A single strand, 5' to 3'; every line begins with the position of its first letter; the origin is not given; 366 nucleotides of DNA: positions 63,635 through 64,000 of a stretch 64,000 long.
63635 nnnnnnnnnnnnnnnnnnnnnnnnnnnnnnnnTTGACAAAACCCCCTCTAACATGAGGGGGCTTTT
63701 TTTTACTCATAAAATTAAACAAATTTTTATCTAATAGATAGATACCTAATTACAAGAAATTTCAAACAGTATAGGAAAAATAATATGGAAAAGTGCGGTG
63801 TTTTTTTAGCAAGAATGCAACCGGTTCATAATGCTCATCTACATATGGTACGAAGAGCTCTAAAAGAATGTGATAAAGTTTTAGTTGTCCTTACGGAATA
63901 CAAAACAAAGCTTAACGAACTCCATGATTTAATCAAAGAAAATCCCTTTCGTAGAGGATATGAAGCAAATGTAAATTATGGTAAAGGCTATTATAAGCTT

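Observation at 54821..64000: Two NAD/ADP-ribose-metabolism genes in the island: NADAR and a NadM/NMNAT-like nucleotidyltransferase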

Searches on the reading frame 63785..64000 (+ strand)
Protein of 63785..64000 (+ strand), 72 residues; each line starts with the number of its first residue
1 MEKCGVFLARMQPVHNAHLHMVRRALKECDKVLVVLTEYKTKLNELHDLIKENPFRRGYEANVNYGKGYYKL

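Call 6: search_protein_families(library=pfam, proteins=[window:63785-64000:+], max_evalue=10)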
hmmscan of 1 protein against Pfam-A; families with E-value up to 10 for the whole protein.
seq(72 aa): 4 families
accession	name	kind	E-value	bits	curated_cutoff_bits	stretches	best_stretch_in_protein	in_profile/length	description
PF01467.32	CTP_transf_like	-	2.7e-05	24.8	21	1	10-50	5-45/133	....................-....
PF01747.23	ATP-sulfurylase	-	0.0075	16.1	24.3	1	11-43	28-60/212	ATP-sulfurylase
PF09763.15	Sec3_CC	-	0.0084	16.4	27.1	1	22-51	37-66/133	Exocyst complex component Sec3, coiled-coil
PF02569.21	Pantoate_ligase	-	0.062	12.9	20.7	1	7-35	25-53/268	Pantoate-beta-alanine ligase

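Call 7: search_protein_families(library=ncbifam, proteins=[window:63785-64000:+], max_evalue=1)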
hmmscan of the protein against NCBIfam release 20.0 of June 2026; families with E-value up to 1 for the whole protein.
seq(72 aa): 16 families
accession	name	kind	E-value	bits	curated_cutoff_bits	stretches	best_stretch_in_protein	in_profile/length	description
TIGR00125.1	cyt_tran_rel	domain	1.9e-07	31.2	27.7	1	5-37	2-34/65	adenylyltransferase/cytidyltransferase family protein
NF002243.0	PRK01153.1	subfamily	3.9e-06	26.6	127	1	5-37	3-35/175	nicotinamide-nucleotide adenylyltransferase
NF003791.0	PRK05379.2-3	equivalog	5.2e-06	25.9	409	1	4-42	7-45/340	bifunctional nicotinamide-nucleotide adenylyltransferase/Nudix hydroxylase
NF003789.0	PRK05379.2-1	equivalog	1.7e-05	24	355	1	4-37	9-42/312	bifunctional nicotinamide mononucleotide adenylyltransferase/ADP-ribose pyrophosphatase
NF003786.0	PRK05379.1-2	equivalog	2.3e-05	23.7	397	1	4-37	16-49/354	bifunctional nicotinamide-nucleotide adenylyltransferase/Nudix hydroxylase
NF003787.0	PRK05379.1-4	equivalog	6.8e-05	22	449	1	6-37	13-44/346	bifunctional nicotinamide-nucleotide adenylyltransferase/Nudix hydroxylase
NF003785.0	PRK05379.1-1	equivalog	0.00017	20.9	418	1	3-36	3-36/347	bifunctional nicotinamide-nucleotide adenylyltransferase/Nudix hydroxylase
TIGR01526.1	nadR_NMN_Atrans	equivalog_domain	0.00018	20.9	341.15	1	3-41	2-40/325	nicotinamide-nucleotide adenylyltransferase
TIGR01510.1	coaD_prev_kdtB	equivalog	0.00022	21.3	103.3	1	6-44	3-41/155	pantetheine-phosphate adenylyltransferase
NF003788.0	PRK05379.1-5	equivalog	0.00041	19.8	354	1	6-38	9-41/351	bifunctional nicotinamide-nucleotide adenylyltransferase/Nudix hydroxylase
NF005988.0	PRK08099.1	equivalog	0.00059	19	201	1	1-47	63-109/411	multifunctional transcriptional regulator/nicotinamide-nucleotide adenylyltransferase/ribosylnicotinamide kinase NadR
TIGR01527.1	arch_NMN_Atrans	equivalog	0.00073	19.1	181.2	1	5-56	2-47/167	nicotinamide-nucleotide adenylyltransferase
NF003790.0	PRK05379.2-2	equivalog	0.0011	18.1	403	1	4-40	21-57/354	bifunctional nicotinamide mononucleotide adenylyltransferase/ADP-ribose pyrophosphatase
NF010365.0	PRK13793.1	equivalog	0.0012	18.5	198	1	6-42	8-44/196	nicotinate-nicotinamide nucleotide adenylyltransferase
NF005519.0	PRK07152.1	equivalog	0.026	13.5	315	1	5-36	4-37/361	nicotinate-nucleotide adenylyltransferase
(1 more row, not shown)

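Call 8: search_protein_families(library=phrogs, proteins=[window:63785-64000:+], max_evalue=0.1)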
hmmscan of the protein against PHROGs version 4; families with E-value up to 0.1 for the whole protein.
seq(72 aa): 5 families
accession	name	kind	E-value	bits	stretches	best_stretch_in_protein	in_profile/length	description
phrog_3462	-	moron, auxiliary metabolic gene and host takeover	2.8e-05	24.5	1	2-48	2-48/346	nicotinamide-nucleotide adenylyltransferase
phrog_395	-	other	0.00018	22.4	1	3-37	12-46/373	cytidyltransferase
phrog_24513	-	unknown function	0.032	15.6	1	21-67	13-60/93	-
phrog_3041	-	other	0.048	13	1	2-42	50-94/678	cytidyltransferase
phrog_18539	-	unknown function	0.089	13.9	0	19-51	12-42/45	-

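Call 11: search_protein_families(library=padloc, proteins=[window:63785-64000:+], max_evalue=0.1)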
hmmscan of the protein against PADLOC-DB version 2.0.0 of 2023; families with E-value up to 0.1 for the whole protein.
seq(72 aa): 0 families

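Call 20: find_homologous_proteins(query=window:63785-64000:+, max_evalue=0.001)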
Query seq(72 aa) (72 aa): 2 proteins with E <= 0.001 among 6 candidates.
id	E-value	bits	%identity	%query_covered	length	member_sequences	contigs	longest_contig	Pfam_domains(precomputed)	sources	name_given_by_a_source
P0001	7.5e-10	56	85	47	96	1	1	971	PF01467.33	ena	-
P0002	2.1e-8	52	59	75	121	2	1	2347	PF01467.33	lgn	-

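Call 37: search_protein_families(library=ncbifam, proteins=[P0001, P0002], max_evalue=0.01)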
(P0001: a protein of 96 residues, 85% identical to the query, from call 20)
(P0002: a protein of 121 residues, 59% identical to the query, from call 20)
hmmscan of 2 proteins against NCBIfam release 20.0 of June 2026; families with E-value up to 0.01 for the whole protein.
P0001 (96 aa): 15 families
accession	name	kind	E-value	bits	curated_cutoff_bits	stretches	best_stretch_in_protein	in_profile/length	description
NF003786.0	PRK05379.1-2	equivalog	2.9e-20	72.8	397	1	2-82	15-94/354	bifunctional nicotinamide-nucleotide adenylyltransferase/Nudix hydroxylase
NF003791.0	PRK05379.2-3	equivalog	3.5e-14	52.7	409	1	2-79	6-83/340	bifunctional nicotinamide-nucleotide adenylyltransferase/Nudix hydroxylase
NF003787.0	PRK05379.1-4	equivalog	6e-14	51.8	449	1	5-83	13-90/346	bifunctional nicotinamide-nucleotide adenylyltransferase/Nudix hydroxylase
NF002243.0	PRK01153.1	subfamily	9.9e-14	51.3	127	1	4-80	3-81/175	nicotinamide-nucleotide adenylyltransferase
NF003789.0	PRK05379.2-1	equivalog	7.8e-13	48.1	355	1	5-76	11-84/312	bifunctional nicotinamide mononucleotide adenylyltransferase/ADP-ribose pyrophosphatase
NF003788.0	PRK05379.1-5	equivalog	1.6e-11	44.1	354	1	2-76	6-79/351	bifunctional nicotinamide-nucleotide adenylyltransferase/Nudix hydroxylase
TIGR01527.1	arch_NMN_Atrans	equivalog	8.8e-11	41.6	181.2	1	4-79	2-79/167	nicotinamide-nucleotide adenylyltransferase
TIGR00125.1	cyt_tran_rel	domain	2.3e-10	40.5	27.7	1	4-65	2-64/65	adenylyltransferase/cytidyltransferase family protein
NF010365.0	PRK13793.1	equivalog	6.5e-10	38.9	198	1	2-76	5-79/196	nicotinate-nicotinamide nucleotide adenylyltransferase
NF003785.0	PRK05379.1-1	equivalog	2.2e-09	36.9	418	1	4-64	5-65/347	bifunctional nicotinamide-nucleotide adenylyltransferase/Nudix hydroxylase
NF003790.0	PRK05379.2-2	equivalog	3.9e-09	36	403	1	2-77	20-97/354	bifunctional nicotinamide mononucleotide adenylyltransferase/ADP-ribose pyrophosphatase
TIGR01526.1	nadR_NMN_Atrans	equivalog_domain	8.2e-08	31.8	341.15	1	1-85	1-83/325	nicotinamide-nucleotide adenylyltransferase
TIGR01510.1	coaD_prev_kdtB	equivalog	0.00011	22.3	103.3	1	6-65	4-60/155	pantetheine-phosphate adenylyltransferase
NF005988.0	PRK08099.1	equivalog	0.00037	19.7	201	1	2-43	65-106/411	multifunctional transcriptional regulator/nicotinamide-nucleotide adenylyltransferase/ribosylnicotinamide kinase NadR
NF005519.0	PRK07152.1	equivalog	0.001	18.1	315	1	1-66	1-68/361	nicotinate-nucleotide adenylyltransferase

P0002 (121 aa): 16 families
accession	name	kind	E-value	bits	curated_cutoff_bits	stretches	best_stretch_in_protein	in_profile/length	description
NF003786.0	PRK05379.1-2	equivalog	1.8e-20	73.4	397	1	8-103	16-106/354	bifunctional nicotinamide-nucleotide adenylyltransferase/Nudix hydroxylase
NF003791.0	PRK05379.2-3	equivalog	9.5e-17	61.2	409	1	7-114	6-108/340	bifunctional nicotinamide-nucleotide adenylyltransferase/Nudix hydroxylase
NF003787.0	PRK05379.1-4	equivalog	1.2e-15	57.4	449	1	10-108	13-106/346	bifunctional nicotinamide-nucleotide adenylyltransferase/Nudix hydroxylase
NF003789.0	PRK05379.2-1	equivalog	5.3e-14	51.9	355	1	8-81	9-84/312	bifunctional nicotinamide mononucleotide adenylyltransferase/ADP-ribose pyrophosphatase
NF002243.0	PRK01153.1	subfamily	4.6e-13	49.1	127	1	9-85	3-81/175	nicotinamide-nucleotide adenylyltransferase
NF010365.0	PRK13793.1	equivalog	1.9e-12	47.2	198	1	10-82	8-80/196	nicotinate-nicotinamide nucleotide adenylyltransferase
TIGR01527.1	arch_NMN_Atrans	equivalog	5.1e-11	42.4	181.2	1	9-84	2-79/167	nicotinamide-nucleotide adenylyltransferase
NF003788.0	PRK05379.1-5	equivalog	1.2e-10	41.3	354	1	9-79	8-77/351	bifunctional nicotinamide-nucleotide adenylyltransferase/Nudix hydroxylase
NF003785.0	PRK05379.1-1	equivalog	3.7e-10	39.5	418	1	8-67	4-63/347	bifunctional nicotinamide-nucleotide adenylyltransferase/Nudix hydroxylase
NF003790.0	PRK05379.2-2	equivalog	1.8e-09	37.1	403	1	6-81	19-96/354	bifunctional nicotinamide mononucleotide adenylyltransferase/ADP-ribose pyrophosphatase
TIGR01526.1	nadR_NMN_Atrans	equivalog_domain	1.1e-08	34.7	341.15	1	6-94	1-87/325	nicotinamide-nucleotide adenylyltransferase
TIGR00125.1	cyt_tran_rel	domain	6.1e-08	32.7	27.7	1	8-59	1-52/65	adenylyltransferase/cytidyltransferase family protein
NF005988.0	PRK08099.1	equivalog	0.00031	20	201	1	4-96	62-159/411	multifunctional transcriptional regulator/nicotinamide-nucleotide adenylyltransferase/ribosylnicotinamide kinase NadR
TIGR01510.1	coaD_prev_kdtB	equivalog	0.0018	18.3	103.3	1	10-76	3-66/155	pantetheine-phosphate adenylyltransferase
NF000841.0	PRK00071.1-4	equivalog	0.0018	18.1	197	1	4-77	5-80/194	nicotinate-nucleotide adenylyltransferase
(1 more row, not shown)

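Call 38: find_encoding_contigs(protein=P0002, flank=5000, max_places=6)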
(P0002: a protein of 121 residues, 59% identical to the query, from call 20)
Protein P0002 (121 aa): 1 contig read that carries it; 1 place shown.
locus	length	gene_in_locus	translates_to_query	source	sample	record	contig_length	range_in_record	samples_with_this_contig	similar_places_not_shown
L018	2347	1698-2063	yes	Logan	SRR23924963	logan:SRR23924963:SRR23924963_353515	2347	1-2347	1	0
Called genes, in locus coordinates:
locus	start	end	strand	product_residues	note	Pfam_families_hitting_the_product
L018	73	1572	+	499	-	PF02511:Thy1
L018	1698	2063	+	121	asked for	PF01467:CTP_transf_like (weak)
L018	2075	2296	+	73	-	-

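Call 39: find_encoding_contigs(protein=P0001, flank=5000, max_places=6)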
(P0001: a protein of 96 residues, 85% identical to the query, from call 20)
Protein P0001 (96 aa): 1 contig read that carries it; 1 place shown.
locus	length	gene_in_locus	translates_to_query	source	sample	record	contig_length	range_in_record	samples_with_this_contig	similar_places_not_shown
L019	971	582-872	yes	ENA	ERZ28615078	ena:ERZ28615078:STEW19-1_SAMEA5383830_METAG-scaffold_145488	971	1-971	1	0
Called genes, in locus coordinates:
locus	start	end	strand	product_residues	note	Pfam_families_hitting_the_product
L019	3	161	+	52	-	?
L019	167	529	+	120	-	-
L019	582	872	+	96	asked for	PF01467:CTP_transf_like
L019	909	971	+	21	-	?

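Call 58: search_protein_representatives(protein=window:63785-64000:+)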
Query: 72 residues. Proteins with E-value up to 0.001 (for the whole library): 51; up to 1e-10: 0; up to 1e-30: 0. The best 51 are listed.
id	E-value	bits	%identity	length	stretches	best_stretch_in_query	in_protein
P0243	1.1e-09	54.3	79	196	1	3-41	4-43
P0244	2.1e-09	53.4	47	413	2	4-38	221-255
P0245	5.8e-09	52.1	68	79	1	2-42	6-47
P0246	1.7e-08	50.6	56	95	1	2-40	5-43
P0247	2.5e-08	50.1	76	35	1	36-68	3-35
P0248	6.0e-08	48.8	48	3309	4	20-49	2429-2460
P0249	8.6e-08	48.4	68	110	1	2-39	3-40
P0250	1.0e-07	48.1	59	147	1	2-38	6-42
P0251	2.4e-07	46.9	65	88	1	2-42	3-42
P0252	4.1e-07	46.2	59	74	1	1-41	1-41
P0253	4.6e-07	46.1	59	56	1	3-41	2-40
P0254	1.3e-06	44.6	61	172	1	3-44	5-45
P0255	2.1e-06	44.0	53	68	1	2-47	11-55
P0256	3.2e-06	43.4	68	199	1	3-39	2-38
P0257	4.6e-06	42.9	58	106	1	1-40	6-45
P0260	1.7e-05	41.1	58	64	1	36-71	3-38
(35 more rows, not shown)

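Call 60: search_protein_families(library=ncbifam, proteins=[P0256], max_evalue=0.001)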
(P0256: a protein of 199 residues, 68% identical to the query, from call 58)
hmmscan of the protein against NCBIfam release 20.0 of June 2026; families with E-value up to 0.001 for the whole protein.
P0256 (199 aa): 13 families
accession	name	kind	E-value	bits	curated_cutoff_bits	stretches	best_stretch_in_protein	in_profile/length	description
NF002243.0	PRK01153.1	subfamily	2.6e-12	46.7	127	1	4-182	3-158/175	nicotinamide-nucleotide adenylyltransferase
NF003787.0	PRK05379.1-4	equivalog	6.3e-11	41.8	449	1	5-60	13-68/346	bifunctional nicotinamide-nucleotide adenylyltransferase/Nudix hydroxylase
NF003786.0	PRK05379.1-2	equivalog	7.9e-11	41.7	397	1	4-63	17-76/354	bifunctional nicotinamide-nucleotide adenylyltransferase/Nudix hydroxylase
NF010365.0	PRK13793.1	equivalog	2.1e-10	40.5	198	1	5-184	8-169/196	nicotinate-nicotinamide nucleotide adenylyltransferase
NF003785.0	PRK05379.1-1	equivalog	6.2e-10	38.8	418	1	3-103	4-97/347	bifunctional nicotinamide-nucleotide adenylyltransferase/Nudix hydroxylase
TIGR01527.1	arch_NMN_Atrans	equivalog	7.7e-10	38.6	181.2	1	4-179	2-154/167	nicotinamide-nucleotide adenylyltransferase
NF003789.0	PRK05379.2-1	equivalog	1.1e-09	37.7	355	1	4-55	10-61/312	bifunctional nicotinamide mononucleotide adenylyltransferase/ADP-ribose pyrophosphatase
TIGR01526.1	nadR_NMN_Atrans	equivalog_domain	6.8e-09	35.4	341.15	1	1-157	1-145/325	nicotinamide-nucleotide adenylyltransferase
NF003791.0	PRK05379.2-3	equivalog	2.2e-08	33.7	409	1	2-64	6-68/340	bifunctional nicotinamide-nucleotide adenylyltransferase/Nudix hydroxylase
TIGR00125.1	cyt_tran_rel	domain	5.8e-08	32.8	27.7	1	3-43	1-44/65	adenylyltransferase/cytidyltransferase family protein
NF003788.0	PRK05379.1-5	equivalog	5.5e-07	29.2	354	1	5-55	9-59/351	bifunctional nicotinamide-nucleotide adenylyltransferase/Nudix hydroxylase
NF003790.0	PRK05379.2-2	equivalog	5.6e-07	29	403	1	3-56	21-74/354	bifunctional nicotinamide mononucleotide adenylyltransferase/ADP-ribose pyrophosphatase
TIGR01510.1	coaD_prev_kdtB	equivalog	0.00069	19.7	103.3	0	5-44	3-42/155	pantetheine-phosphate adenylyltransferase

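Call 61: search_protein_families(library=pfam, proteins=[P0256, P0260], max_evalue=0.01)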
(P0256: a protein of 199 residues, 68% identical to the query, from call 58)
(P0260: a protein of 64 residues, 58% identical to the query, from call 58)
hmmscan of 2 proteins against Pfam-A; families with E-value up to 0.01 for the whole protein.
P0256 (199 aa): 2 families
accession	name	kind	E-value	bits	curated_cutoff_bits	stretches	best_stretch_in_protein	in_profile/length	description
PF01467.32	CTP_transf_like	-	2.5e-05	24.9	21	1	9-134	5-93/133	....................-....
PF08218.17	Citrate_ly_lig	-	9.8e-05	22.5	20.9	0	129-173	137-177/182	Citrate lyase ligase C-terminal domain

P0260 (64 aa): 0 families
